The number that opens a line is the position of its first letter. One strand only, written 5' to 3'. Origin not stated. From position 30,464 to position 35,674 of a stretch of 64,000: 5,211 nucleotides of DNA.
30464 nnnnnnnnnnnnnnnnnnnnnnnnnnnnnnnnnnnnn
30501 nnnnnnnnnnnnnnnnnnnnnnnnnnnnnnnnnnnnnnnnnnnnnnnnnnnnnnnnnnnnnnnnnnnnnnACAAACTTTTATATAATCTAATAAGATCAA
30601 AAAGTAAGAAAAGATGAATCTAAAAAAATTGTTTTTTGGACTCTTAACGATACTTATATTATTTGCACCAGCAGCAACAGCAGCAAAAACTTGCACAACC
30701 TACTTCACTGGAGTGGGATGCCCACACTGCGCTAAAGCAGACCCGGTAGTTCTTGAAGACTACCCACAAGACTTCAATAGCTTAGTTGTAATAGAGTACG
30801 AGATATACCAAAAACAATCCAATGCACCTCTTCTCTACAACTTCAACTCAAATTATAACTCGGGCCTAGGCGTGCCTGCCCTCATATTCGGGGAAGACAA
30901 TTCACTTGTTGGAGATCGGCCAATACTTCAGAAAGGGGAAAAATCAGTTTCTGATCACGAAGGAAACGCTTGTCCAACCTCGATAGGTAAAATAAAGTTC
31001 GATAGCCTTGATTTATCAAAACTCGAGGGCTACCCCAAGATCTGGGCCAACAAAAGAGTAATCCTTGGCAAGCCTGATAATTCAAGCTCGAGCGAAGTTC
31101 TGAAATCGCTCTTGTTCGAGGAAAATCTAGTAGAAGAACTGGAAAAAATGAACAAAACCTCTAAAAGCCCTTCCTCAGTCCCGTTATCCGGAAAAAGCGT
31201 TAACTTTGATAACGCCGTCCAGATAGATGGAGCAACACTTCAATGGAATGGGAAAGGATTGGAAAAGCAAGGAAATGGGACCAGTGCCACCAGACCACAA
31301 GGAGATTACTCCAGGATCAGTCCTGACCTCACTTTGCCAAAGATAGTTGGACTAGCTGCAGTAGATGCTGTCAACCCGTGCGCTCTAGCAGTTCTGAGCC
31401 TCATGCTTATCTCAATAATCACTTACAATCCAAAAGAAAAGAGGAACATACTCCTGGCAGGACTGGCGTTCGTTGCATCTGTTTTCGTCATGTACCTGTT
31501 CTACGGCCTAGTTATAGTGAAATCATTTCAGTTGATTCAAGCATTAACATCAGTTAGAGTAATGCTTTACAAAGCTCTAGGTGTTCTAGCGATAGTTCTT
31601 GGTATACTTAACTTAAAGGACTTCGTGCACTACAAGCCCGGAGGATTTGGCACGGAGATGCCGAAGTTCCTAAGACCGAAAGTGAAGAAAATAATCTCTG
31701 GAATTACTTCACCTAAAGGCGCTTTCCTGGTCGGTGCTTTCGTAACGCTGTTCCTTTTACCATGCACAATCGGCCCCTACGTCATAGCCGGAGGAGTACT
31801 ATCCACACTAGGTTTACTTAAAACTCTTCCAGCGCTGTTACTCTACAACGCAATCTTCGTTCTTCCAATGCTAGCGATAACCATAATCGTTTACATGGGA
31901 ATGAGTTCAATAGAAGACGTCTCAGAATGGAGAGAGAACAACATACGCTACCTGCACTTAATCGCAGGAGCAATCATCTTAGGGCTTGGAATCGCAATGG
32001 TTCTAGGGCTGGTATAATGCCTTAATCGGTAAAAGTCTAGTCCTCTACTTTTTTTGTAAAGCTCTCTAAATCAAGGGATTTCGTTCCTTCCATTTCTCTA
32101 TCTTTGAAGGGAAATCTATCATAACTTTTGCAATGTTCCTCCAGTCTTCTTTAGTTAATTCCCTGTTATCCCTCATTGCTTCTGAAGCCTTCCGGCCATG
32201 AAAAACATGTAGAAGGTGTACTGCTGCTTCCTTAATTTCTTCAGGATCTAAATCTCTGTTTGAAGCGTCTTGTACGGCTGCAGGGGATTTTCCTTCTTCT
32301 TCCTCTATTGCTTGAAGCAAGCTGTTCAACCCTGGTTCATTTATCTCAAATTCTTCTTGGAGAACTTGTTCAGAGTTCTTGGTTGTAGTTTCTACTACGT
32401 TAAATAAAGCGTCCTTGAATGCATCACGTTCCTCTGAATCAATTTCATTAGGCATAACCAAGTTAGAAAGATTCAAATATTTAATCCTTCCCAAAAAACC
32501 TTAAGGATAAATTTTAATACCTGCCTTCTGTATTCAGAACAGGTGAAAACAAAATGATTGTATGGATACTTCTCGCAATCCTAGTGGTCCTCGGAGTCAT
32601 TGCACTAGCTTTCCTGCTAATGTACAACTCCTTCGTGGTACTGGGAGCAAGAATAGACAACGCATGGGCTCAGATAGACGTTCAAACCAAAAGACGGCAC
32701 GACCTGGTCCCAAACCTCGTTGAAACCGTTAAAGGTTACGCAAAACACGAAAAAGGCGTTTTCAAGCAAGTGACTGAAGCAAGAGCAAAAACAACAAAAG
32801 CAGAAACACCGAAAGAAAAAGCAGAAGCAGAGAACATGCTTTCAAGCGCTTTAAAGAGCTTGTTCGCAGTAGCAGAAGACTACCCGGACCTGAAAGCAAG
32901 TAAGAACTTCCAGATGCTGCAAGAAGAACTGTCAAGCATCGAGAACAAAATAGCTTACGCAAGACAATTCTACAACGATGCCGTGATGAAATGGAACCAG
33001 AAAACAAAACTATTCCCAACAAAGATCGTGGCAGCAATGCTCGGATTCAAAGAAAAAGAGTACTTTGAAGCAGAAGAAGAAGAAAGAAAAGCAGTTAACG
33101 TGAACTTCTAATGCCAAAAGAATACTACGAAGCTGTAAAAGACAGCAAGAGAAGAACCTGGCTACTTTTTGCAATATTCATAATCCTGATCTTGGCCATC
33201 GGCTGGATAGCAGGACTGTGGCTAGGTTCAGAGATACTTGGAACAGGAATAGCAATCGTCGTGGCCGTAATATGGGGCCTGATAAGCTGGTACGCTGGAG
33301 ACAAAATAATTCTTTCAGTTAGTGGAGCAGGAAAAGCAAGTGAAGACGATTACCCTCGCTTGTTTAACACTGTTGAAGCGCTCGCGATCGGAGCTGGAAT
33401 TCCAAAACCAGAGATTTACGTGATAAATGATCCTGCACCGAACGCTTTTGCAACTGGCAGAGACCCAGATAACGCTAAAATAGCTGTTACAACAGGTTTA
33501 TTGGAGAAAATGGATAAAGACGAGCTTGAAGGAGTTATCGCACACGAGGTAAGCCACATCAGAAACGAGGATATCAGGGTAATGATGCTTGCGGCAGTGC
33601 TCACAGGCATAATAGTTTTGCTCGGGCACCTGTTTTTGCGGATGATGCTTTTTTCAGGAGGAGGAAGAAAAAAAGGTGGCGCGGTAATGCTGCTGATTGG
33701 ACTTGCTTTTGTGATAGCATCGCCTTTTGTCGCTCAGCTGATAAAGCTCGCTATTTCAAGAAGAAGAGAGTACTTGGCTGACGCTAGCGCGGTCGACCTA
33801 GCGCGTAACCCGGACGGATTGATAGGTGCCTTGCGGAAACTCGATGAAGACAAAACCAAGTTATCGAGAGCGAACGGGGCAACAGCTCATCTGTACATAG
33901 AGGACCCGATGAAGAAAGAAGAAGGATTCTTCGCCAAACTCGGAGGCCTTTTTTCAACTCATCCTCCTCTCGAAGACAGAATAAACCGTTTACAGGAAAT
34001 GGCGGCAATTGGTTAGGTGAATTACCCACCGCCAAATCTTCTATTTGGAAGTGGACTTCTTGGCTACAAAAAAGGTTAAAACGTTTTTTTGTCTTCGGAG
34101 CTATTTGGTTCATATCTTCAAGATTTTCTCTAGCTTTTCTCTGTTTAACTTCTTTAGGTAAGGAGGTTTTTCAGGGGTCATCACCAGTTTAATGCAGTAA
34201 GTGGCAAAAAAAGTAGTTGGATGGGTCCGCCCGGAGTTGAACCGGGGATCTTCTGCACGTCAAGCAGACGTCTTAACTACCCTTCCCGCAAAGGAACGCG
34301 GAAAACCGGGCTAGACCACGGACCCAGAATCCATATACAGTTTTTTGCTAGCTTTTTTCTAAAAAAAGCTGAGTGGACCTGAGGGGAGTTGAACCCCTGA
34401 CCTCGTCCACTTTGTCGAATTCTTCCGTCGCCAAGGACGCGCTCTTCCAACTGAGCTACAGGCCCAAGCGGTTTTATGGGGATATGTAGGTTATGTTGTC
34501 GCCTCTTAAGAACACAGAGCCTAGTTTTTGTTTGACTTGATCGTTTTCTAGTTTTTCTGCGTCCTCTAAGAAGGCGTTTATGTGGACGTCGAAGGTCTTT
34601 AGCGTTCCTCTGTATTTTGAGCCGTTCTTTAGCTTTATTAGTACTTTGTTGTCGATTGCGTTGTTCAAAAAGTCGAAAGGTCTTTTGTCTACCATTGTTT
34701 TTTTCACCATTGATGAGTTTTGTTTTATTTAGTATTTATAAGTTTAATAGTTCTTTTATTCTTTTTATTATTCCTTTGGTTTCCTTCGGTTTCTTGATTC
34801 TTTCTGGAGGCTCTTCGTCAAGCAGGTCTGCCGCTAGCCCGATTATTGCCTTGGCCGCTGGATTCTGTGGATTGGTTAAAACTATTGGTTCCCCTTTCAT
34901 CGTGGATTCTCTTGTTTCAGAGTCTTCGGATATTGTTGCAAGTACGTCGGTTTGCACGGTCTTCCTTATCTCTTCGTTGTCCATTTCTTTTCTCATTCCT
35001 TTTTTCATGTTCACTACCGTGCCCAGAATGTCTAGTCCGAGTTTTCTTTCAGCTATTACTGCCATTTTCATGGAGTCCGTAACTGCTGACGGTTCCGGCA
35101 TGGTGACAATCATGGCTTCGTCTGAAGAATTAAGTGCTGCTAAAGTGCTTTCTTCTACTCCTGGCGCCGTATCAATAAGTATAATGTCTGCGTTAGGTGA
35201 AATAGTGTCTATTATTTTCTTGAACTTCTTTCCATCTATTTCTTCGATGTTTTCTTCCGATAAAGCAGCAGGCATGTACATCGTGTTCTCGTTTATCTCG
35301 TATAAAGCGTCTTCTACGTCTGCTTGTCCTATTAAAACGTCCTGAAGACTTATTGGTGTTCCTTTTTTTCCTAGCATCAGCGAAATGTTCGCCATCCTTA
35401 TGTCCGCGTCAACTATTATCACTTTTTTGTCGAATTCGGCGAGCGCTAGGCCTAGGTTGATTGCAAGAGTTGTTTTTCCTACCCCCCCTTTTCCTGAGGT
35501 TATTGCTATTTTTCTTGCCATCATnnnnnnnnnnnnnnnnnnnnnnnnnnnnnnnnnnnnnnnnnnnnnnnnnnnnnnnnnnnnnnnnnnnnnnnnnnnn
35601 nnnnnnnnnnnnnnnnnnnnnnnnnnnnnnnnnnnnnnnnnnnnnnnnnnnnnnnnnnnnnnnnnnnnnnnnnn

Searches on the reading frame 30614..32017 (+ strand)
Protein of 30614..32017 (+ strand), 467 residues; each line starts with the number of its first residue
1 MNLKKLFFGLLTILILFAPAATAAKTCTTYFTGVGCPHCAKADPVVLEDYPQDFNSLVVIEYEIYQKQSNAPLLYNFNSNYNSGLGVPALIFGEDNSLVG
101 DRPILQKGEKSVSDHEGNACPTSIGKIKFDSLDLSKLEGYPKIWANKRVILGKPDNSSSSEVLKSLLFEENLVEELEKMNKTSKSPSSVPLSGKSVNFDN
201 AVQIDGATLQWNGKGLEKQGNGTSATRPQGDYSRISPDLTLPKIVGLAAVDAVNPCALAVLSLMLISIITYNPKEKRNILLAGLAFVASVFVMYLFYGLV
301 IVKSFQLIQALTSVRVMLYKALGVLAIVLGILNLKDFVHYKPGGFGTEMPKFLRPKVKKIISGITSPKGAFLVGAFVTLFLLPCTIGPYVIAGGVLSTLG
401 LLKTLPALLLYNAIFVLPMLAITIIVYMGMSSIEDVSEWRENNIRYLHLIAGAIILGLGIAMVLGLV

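Call 26: search_protein_families(library=pfam, proteins=[window:30614-32017:+], max_evalue=0.01)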
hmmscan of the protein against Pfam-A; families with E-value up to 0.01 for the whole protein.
window:30614-32017:+ (467 aa): 2 families
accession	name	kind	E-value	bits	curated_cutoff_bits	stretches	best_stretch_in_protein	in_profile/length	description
PF11139.14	SfLAP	-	2.2e-09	37.5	35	1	244-462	1-207/213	Sap, sulfolipid-1-addressing protein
PF13386.12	DsbD_2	-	0.00093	19.6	24.9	1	275-430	29-178/199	Cytochrome C biogenesis protein transmembrane region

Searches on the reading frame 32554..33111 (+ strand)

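Call 59: search_protein_families(library=pfam, proteins=[window:32554-33111:+], max_evalue=0.001)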
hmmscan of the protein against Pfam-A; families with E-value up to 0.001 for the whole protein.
window:32554-33111:+ (185 aa): 1 family
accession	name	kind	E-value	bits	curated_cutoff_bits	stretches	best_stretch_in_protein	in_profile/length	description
PF04011.17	LemA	-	6.6e-63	211.4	26.2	1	37-185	1-149/149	LemA family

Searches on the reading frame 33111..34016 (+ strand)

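Call 59: search_protein_families(library=pfam, proteins=[window:33111-34016:+], max_evalue=0.001)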
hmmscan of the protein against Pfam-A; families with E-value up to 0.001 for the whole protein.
window:33111-34016:+ (301 aa): 3 families
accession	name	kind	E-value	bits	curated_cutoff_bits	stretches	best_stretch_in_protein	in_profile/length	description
PF01435.24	Peptidase_M48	-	2.6e-37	128.9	20.3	1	83-297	6-185/186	Peptidase family M48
PF05569.17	Peptidase_M56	-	4.9e-05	23.1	31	1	124-167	178-221/296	BlaR1 peptidase M56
PF18958.6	DUF5700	-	0.00012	22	25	1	97-163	92-156/283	Putative zinc dependent peptidase (DUF5700)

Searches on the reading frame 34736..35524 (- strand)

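Call 59: search_protein_families(library=pfam, proteins=[window:34736-35524:-], max_evalue=0.001)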
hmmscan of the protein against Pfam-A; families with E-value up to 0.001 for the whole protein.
window:34736-35524:- (262 aa): 9 families
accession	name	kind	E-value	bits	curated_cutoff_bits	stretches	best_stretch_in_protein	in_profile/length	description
PF10609.15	ParA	-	3.7e-24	85.9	27.1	1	3-233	3-244/246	NUBPL iron-transfer P-loop NTPase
PF13614.12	AAA_31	-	1.3e-22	81.1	27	1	4-148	2-154/177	AAA domain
PF01656.29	CbiA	-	6e-20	71.9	25.4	1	6-214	1-125/125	CobQ/CobB/MinD/ParA nucleotide binding domain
PF00142.24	Fer4_NifH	-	1.9e-10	41.1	25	1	4-59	1-55/271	4Fe-4S iron sulfur cluster binding proteins, NifH/frxC family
PF09140.17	MipZ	-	3.1e-08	33.7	20.7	1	6-141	3-127/262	ATPase MipZ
PF06564.18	CBP_BcsQ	-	3.4e-07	30.5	21.3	1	6-232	4-231/234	Cellulose biosynthesis protein BcsQ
PF02374.21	ArsA_ATPase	-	3.7e-07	30.1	24.3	1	5-80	2-79/305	Anion-transporting ATPase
PF13481.12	AAA_25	-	0.00082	19.5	27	0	3-30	32-59/195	AAA domain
PF20720.3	nSTAND3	-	0.00095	19.3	27.2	0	4-73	17-83/155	Novel STAND NTPase 3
